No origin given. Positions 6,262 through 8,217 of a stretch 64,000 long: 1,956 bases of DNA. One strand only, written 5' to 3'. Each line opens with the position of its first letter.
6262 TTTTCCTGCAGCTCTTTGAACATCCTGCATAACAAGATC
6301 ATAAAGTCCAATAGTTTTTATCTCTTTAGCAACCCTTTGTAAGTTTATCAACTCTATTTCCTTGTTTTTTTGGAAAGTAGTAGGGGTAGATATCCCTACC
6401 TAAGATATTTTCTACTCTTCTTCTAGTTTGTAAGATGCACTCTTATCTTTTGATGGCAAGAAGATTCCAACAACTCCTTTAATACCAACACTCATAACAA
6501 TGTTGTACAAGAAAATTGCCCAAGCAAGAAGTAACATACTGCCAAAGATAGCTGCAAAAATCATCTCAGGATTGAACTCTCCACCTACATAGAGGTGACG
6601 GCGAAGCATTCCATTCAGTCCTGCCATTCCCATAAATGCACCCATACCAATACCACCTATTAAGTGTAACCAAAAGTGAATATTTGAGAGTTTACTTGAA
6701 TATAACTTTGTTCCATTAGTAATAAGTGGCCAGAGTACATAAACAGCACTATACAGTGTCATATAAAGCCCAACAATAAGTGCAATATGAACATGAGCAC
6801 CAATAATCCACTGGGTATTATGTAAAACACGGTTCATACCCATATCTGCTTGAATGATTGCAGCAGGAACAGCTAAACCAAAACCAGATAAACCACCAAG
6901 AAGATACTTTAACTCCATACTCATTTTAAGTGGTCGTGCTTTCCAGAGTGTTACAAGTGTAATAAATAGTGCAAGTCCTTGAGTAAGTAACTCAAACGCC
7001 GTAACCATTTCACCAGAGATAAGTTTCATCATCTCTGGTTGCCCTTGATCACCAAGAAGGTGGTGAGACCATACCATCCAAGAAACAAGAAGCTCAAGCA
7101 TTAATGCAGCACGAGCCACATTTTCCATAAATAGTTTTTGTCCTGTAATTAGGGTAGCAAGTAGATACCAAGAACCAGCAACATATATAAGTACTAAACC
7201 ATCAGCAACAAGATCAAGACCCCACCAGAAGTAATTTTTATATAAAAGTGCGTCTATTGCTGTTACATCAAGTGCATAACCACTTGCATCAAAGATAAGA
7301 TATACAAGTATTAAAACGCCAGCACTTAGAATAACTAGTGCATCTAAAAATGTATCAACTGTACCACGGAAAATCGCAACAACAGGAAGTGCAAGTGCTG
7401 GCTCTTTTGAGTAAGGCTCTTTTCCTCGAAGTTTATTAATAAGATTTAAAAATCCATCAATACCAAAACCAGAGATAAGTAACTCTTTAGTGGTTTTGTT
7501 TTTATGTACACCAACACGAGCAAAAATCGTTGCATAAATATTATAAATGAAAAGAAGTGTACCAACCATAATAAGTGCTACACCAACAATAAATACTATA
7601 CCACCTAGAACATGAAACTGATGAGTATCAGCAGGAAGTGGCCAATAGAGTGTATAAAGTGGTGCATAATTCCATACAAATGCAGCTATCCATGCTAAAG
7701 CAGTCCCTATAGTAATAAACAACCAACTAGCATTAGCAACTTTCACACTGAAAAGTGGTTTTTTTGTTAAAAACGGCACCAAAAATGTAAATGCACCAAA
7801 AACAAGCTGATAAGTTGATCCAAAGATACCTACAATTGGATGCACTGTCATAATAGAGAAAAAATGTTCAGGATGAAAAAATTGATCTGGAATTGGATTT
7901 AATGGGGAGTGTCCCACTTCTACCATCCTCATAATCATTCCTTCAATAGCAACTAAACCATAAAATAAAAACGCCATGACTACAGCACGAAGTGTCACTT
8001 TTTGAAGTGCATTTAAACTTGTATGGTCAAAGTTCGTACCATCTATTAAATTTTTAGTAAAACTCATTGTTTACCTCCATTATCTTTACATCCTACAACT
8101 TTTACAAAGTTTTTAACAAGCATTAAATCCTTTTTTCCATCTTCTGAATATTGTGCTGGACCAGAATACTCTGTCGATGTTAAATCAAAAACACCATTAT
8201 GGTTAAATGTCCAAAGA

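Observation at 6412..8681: Second, non-canonical NO-reductase-like heme-copper oxidase (His-to-Asp metal ligand; subunit II without CuA or heme c) back-to-back with canonical norCB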

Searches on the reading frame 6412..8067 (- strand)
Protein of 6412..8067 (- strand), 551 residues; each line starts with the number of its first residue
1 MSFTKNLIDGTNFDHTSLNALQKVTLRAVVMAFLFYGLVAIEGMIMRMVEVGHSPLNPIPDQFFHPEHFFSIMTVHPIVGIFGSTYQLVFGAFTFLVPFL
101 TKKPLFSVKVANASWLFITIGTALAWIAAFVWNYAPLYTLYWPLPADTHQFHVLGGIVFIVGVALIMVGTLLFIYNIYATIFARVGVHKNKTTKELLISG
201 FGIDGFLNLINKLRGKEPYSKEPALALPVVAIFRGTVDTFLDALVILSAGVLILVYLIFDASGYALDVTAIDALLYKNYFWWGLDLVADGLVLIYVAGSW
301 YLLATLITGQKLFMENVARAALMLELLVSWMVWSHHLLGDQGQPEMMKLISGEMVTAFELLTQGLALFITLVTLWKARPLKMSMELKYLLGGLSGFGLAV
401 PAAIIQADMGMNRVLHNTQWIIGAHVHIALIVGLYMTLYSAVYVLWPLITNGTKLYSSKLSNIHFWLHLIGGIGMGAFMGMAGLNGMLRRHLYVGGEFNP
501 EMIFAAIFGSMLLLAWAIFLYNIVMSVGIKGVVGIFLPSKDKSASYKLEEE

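Call 3: search_protein_families(library=pfam, proteins=[window:6412-8067:-], max_evalue=0.01)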
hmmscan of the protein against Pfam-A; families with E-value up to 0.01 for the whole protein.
window:6412-8067:- (551 aa): 1 family
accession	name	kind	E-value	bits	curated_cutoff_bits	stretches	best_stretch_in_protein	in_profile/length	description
PF00115.25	COX1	-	5.4e-50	171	34.8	1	24-509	2-434/436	Cytochrome C and Quinol oxidase polypeptide I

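Call 4: search_protein_families(library=ncbifam, proteins=[window:6412-8067:-], max_evalue=0.01)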
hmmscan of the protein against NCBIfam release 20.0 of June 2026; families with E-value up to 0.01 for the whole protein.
window:6412-8067:- (551 aa): 4 families
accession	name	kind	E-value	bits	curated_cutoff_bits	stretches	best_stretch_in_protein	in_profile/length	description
TIGR02891.1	CtaD_CoxA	equivalog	9.9e-23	80.5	670.75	2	247-527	197-469/504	cytochrome c oxidase subunit I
TIGR00780.1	ccoN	equivalog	3.7e-10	39.3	583.15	2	255-498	181-418/474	cytochrome-c oxidase, cbb3-type subunit I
NF011053.0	PRK14485.1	subfamily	6.1e-10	37.9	1080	2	369-527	293-460/716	putative bifunctional cbb3-type cytochrome c oxidase subunit I/II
NF041075.1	quin_ox_SoxB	equivalog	5.5e-06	25.6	700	1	239-521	168-448/468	proton pump complex quinol oxidase subunit SoxB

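Call 8: search_solved_structures(query=window:6412-8067:-, max_evalue=0.001, show_alignments=3)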
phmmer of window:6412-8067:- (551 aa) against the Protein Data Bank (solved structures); distinct sequences matched with E-value up to 0.001: 0.

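Call 9: find_homologous_proteins(query=window:6412-8067:-, max_evalue=0.00001)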
Query window:6412-8067:- (551 aa): 3425 proteins with E <= 0.00001 among 8000 candidates; the best 120 are listed.
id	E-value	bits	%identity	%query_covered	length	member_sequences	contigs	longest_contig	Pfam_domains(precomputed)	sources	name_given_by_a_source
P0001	0.0e+0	1207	99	100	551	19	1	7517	PF00115.26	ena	-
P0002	0.0e+0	1142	92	100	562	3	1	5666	PF00115.26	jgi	-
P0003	0.0e+0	1119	91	100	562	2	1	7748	PF00115.26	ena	-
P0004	0.0e+0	1105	90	100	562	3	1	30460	PF00115.26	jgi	-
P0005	0.0e+0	1104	89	100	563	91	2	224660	PF00115.26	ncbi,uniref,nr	ncbi:cbb3-type cytochrome c oxidase subunit I [Sulfurovum sp.]|uniref:cbb3-type cytochrome c oxidase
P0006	0.0e+0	1090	88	100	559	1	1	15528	PF00115.26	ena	-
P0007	0.0e+0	1085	87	100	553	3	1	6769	PF00115.26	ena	-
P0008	0.0e+0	1078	87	100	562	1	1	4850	PF00115.26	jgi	jgi:cytochrome c oxidase subunit 1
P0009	0.0e+0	1076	87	100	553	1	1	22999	PF00115.26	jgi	-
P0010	0.0e+0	1076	87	100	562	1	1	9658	PF00115.26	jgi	jgi:cytochrome c oxidase subunit 1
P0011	0.0e+0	1069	86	100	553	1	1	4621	PF00115.26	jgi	-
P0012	0.0e+0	1068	87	100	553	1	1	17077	PF00115.26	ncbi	-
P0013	0.0e+0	1067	87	100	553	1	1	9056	PF00115.26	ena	-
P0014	0.0e+0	1067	87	100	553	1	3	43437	PF00115.26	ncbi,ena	-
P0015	0.0e+0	1066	87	100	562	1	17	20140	PF00115.26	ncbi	-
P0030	0.0e+0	1058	86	100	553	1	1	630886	PF00115.26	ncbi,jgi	ncbi:MAG: cbb3-type cytochrome c oxidase subunit I [Sulfurimonas sp.]|jgi:cytochrome c oxidase subun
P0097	0.0e+0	1035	86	99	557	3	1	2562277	PF00115.26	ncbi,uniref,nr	ncbi:cbb3-type cytochrome c oxidase subunit I [Sulfurovum sp. NBC37-1]|uniref:cbb3-type cytochrome c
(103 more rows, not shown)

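Call 32: find_encoding_contigs(protein=P0097, flank=6000, max_places=2)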
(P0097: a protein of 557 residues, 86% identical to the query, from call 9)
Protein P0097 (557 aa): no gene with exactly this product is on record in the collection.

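Call 33: find_encoding_contigs(protein=P0030, flank=6000, max_places=2)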
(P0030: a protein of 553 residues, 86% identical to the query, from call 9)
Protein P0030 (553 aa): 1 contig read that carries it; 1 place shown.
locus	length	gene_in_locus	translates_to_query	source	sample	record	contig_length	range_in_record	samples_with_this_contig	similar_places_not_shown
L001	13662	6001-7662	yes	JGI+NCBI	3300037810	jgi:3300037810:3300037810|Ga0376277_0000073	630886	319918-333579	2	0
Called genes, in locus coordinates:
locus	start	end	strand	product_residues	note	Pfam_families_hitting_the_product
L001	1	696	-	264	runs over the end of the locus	PF03193:RsgA_GTPase (faint), PF00005:ABC_tran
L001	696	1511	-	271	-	PF00528:BPD_transp_1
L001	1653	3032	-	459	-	PF13379:NMT1_2, PF09084:NMT1 (faint)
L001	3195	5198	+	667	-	PF04879:Molybdop_Fe4S4 (weak), PF00384:Molybdopterin, PF01568:Molydop_binding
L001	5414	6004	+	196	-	-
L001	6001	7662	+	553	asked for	PF00115:COX1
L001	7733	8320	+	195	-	-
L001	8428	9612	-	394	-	PF00563:EAL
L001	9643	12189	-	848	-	PF02743:dCache_1 (faint), PF23846:Cache_WalK (weak), PF01584:CheW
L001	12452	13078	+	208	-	PF00271:Helicase_C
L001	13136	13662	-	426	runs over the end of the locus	PF07690:MFS_1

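Call 34: search_protein_representatives(protein=window:6412-8067:-)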
Query: 551 residues. Proteins with E-value up to 0.001 (for the whole library): 325; up to 1e-10: 134; up to 1e-30: 36. The best 150 are listed.
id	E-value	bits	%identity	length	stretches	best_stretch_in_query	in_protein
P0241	9.2e-197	671.7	61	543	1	2-537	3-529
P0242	5.1e-123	428.3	44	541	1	20-542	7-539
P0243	6.3e-113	395.0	75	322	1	263-493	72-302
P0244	2.7e-95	336.8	80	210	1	7-200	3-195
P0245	4.0e-90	319.7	70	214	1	339-544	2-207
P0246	8.4e-84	298.8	89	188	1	330-485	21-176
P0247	4.7e-78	279.9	51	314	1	1-300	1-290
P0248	1.4e-67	245.3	70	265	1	262-424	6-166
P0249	4.3e-62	227.2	51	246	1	1-251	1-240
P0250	6.5e-60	220.0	54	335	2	405-487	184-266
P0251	1.2e-57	212.5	79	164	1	167-297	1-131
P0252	2.4e-53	198.3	72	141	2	371-465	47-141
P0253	5.0e-53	197.2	43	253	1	300-540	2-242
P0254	6.1e-51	190.4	73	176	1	155-298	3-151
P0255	1.1e-50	189.5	48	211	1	161-370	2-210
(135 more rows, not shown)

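Call 37: search_solved_structures(query=A1, max_evalue=0.01, show_alignments=4)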
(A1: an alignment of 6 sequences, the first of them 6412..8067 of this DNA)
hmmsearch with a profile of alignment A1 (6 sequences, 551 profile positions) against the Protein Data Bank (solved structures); distinct sequences matched with E-value up to 0.01: 27.
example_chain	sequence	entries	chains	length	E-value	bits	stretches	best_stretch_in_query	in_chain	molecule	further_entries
8ucj_a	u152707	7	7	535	3.8e-15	59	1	224-523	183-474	Cytochrome c oxidase subunit 1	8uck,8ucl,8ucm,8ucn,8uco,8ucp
4g7r_A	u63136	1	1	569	9.9e-14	54.3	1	268-523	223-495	Cytochrome c oxidase subunit 1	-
4n4y_A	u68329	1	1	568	1.3e-13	54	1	268-523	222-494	Cytochrome c oxidase subunit 1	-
4fa7_A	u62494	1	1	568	1.6e-13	53.7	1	252-523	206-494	Cytochrome c oxidase subunit 1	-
4faa_A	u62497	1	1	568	1.6e-13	53.7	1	252-523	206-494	Cytochrome c oxidase subunit 1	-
1ehk_A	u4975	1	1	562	2.6e-13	53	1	268-523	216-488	BA3-TYPE CYTOCHROME-C OXIDASE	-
1xme_A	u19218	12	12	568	2.7e-13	52.9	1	268-523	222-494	Cytochrome c oxidase polypeptide I | Cytochrome c oxidase subunit 1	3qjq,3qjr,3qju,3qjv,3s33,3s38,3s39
4gp4_A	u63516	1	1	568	2.7e-13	52.9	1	268-523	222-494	Cytochrome c oxidase subunit 1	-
4gp5_A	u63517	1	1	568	2.7e-13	52.9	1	268-523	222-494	Cytochrome c oxidase subunit 1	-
3s8f_A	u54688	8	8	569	2.7e-13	52.9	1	268-523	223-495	Cytochrome c oxidase subunit 1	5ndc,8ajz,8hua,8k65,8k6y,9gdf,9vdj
3s8g_A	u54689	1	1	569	2.7e-13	52.9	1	268-523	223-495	Cytochrome c oxidase subunit 1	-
4g7s_A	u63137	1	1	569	3.1e-13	52.7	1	268-523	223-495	Cytochrome c oxidase subunit 1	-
4g70_A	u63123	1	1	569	3.2e-13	52.7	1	268-523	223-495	Cytochrome c oxidase subunit 1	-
6ymx_a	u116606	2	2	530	3.2e-13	52.7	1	222-523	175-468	Cytochrome c oxidase subunit 1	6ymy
6giq_a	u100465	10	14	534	3.9e-13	52.4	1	222-523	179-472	Cytochrome c oxidase subunit 1 | CYTOCHROME C OXIDASE SUBUNIT 1; SYNONYM: CYTOCHROME C OXIDASE POLYPEPTIDE I, COX1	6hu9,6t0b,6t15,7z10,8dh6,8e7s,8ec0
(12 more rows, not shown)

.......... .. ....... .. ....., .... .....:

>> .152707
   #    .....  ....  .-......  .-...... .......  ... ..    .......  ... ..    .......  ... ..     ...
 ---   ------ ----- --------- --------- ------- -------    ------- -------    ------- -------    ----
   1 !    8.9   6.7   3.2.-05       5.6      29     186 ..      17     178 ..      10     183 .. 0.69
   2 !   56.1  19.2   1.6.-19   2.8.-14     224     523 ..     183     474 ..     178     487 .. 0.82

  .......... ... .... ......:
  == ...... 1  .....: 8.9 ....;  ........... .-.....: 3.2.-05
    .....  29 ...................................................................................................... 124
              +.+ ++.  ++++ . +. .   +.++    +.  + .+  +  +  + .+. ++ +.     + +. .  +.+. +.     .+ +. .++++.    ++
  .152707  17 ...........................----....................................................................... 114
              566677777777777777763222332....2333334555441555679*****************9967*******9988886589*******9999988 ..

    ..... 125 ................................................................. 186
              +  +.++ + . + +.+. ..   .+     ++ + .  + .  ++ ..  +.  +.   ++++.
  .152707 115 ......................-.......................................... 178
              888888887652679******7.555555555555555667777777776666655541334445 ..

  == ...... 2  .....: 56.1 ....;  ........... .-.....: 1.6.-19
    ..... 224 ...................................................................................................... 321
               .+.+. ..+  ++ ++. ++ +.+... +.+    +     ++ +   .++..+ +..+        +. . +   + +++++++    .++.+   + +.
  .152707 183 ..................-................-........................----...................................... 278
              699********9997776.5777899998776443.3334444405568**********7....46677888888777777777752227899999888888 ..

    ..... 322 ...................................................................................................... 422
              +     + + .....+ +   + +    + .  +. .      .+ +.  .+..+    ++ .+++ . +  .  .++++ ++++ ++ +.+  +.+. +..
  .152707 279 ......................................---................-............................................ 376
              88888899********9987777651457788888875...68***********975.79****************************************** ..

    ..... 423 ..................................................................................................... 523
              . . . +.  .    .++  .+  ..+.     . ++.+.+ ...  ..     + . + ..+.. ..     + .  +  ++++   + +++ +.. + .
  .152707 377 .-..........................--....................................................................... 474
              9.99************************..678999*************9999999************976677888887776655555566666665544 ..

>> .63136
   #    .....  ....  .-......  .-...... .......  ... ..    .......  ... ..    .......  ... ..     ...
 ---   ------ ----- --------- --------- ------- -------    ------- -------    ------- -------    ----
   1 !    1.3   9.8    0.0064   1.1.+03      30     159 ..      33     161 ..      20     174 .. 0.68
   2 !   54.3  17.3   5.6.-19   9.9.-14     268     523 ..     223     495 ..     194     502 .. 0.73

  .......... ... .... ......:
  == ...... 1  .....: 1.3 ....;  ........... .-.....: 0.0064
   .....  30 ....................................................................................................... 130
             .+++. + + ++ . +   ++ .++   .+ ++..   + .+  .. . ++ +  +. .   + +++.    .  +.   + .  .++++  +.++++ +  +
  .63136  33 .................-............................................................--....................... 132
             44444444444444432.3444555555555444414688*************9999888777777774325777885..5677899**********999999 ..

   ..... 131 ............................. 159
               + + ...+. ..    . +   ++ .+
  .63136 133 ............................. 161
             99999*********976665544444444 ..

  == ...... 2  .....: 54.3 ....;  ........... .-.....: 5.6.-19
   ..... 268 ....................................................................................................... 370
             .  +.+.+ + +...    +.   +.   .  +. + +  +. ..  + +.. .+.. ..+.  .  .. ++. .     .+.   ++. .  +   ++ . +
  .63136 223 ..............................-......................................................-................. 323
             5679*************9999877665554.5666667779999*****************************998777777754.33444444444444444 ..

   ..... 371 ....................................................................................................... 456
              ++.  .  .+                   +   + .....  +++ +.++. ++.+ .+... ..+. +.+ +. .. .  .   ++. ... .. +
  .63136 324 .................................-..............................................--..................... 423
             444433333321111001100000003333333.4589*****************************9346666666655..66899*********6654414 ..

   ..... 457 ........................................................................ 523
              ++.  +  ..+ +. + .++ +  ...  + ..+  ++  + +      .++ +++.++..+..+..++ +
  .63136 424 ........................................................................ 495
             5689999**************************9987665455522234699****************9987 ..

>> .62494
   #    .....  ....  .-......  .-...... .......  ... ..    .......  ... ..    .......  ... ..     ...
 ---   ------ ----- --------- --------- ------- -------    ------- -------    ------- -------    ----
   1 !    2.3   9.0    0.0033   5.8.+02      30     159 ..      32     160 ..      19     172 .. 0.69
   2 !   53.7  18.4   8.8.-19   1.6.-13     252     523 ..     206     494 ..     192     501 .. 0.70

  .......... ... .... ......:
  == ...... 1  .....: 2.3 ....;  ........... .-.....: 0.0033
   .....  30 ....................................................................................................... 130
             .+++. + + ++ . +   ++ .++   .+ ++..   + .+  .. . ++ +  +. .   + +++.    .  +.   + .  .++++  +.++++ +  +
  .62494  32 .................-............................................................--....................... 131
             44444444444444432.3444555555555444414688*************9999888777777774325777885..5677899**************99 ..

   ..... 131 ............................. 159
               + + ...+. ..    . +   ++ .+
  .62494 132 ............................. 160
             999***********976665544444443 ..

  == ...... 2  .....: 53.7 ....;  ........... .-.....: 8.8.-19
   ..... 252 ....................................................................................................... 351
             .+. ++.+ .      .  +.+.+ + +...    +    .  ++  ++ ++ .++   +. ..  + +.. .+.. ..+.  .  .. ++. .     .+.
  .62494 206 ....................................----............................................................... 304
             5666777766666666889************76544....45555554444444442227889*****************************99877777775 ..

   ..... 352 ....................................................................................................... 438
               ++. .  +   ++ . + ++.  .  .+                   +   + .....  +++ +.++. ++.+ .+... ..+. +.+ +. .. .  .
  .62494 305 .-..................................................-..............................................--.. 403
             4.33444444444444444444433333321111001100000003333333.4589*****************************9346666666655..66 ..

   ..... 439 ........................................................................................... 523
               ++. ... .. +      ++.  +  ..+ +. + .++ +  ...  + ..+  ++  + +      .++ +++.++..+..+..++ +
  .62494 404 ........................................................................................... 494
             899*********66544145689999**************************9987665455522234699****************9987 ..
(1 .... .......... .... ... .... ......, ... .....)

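Call 39: find_encoding_contigs(protein=P0241, flank=6000, max_places=3)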
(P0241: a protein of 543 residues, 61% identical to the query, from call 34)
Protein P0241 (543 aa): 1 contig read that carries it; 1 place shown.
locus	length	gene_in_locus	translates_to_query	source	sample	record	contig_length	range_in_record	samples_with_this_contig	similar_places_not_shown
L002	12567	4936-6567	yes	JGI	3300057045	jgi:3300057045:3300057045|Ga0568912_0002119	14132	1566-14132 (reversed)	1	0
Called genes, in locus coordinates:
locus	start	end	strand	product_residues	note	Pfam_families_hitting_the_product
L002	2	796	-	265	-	?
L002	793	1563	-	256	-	PF01012:ETF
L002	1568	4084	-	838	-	PF01266:DAO, PF16350:FAO_M, PF01571:GCV_T, PF08669:GCV_T_C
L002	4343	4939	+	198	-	-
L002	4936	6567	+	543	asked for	PF00115:COX1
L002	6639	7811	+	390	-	PF06224:AlkZ-like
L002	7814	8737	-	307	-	PF00248:Aldo_ket_red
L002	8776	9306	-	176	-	-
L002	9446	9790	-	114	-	PF04993:TfoX_N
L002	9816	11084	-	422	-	PF00501:AMP-binding, PF13193:AMP-binding_C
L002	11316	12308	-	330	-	PF08240:ADH_N, PF00107:ADH_zinc_N, PF13602:ADH_zinc_N_2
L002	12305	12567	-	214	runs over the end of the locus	PF13468:Glyoxalase_3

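Call 40: find_encoding_contigs(protein=P0242, flank=6000, max_places=3)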
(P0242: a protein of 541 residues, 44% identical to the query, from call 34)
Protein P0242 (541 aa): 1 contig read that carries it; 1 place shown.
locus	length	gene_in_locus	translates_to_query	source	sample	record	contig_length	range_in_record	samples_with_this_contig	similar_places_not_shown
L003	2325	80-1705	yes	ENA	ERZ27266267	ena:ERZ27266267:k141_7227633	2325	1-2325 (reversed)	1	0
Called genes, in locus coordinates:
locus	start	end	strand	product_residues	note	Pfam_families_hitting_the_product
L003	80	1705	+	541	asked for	PF00115:COX1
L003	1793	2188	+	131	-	PF01814:Hemerythrin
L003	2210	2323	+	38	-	?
